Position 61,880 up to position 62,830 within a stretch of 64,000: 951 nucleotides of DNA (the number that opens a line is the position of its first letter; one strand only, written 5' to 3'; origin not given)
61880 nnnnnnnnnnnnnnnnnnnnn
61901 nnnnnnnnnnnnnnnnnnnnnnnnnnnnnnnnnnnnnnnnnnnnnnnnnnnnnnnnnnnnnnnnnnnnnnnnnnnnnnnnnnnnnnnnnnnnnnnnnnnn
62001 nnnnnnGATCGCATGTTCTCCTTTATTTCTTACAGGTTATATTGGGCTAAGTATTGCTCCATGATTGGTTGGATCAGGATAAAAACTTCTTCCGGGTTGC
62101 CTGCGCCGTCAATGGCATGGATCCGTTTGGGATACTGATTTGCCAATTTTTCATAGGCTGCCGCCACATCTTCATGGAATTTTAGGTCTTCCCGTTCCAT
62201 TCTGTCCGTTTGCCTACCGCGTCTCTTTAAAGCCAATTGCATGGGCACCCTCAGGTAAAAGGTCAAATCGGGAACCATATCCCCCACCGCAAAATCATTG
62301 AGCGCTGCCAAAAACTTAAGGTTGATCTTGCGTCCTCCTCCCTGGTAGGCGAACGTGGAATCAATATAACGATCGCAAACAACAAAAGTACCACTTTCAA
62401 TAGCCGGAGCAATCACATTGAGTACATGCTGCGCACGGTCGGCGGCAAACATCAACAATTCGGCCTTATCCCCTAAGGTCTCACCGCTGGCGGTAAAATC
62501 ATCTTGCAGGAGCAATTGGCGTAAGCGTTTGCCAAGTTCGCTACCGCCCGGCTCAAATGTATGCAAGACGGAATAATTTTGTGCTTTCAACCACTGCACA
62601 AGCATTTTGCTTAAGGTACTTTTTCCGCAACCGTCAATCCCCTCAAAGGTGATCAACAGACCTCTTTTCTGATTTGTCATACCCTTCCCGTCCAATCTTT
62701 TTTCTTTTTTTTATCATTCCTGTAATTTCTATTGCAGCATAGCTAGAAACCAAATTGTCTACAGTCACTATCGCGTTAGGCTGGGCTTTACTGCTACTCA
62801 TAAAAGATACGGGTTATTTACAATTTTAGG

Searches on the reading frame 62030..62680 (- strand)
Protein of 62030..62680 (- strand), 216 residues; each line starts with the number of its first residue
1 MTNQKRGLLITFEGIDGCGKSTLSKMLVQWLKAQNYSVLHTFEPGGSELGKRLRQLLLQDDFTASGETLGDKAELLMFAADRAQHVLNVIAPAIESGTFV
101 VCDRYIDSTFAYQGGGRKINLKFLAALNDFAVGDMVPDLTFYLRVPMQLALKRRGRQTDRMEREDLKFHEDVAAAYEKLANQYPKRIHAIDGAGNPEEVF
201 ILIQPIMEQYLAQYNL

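Call 35: find_encoding_contigs(protein=window:62030-62680:-, flank=10000, max_places=4)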
Protein window:62030-62680:- (216 aa): 5 contigs read that carry it; 2 places shown.
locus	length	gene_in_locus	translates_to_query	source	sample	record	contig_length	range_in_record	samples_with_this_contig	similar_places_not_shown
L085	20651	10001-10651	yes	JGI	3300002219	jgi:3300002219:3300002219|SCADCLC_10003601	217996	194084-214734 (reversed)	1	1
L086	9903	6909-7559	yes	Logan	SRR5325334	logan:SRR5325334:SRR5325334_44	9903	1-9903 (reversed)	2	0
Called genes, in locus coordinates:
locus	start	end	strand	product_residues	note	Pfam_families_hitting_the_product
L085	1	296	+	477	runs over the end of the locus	PF01476:LysM, PF07501:G5, PF01551:Peptidase_M23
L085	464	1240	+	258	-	PF00753:Lactamase_B, PF23023:Anti-Pycsar_Apyc1, PF12706:Lactamase_B_2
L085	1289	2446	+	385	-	PF00089:Trypsin, PF13365:Trypsin_2, PF13180:PDZ_2, PF17820:PDZ_6 (weak)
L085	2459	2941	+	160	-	PF02590:SPOUT_MTase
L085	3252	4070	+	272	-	PF13487:HD_5, PF01966:HD (weak)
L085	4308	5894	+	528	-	PF00389:2-Hacid_dh, PF02826:2-Hacid_dh_C, PF19304:PGDH_inter, PF01842:ACT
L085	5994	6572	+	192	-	PF12917:YfbR-like, PF13023:HD_3, PF01966:HD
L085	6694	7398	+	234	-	PF00702:Hydrolase, PF12710:HAD, PF13419:HAD_2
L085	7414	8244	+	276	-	PF10459:Peptidase_S46 (faint), PF00089:Trypsin (weak), PF13365:Trypsin_2, PF00949:Peptidase_S7 (weak)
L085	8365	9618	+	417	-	PF02784:Orn_Arg_deC_N, PF00278:Orn_DAP_Arg_deC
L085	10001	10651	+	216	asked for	PF02223:Thymidylate_kin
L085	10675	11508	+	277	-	PF13177:DNA_pol3_delta2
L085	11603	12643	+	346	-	PF04468:PSP1, PF28472:PSP1_3rd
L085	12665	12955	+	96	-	PF06156:YabA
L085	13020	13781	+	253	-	PF05175:MTS, PF13489:Methyltransf_23 (weak), PF02384:N6_Mtase (weak), PF13847:Methyltransf_31, PF08241:Methyltransf_11 (weak), PF13649:Methyltransf_25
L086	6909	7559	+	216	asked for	PF02223:Thymidylate_kin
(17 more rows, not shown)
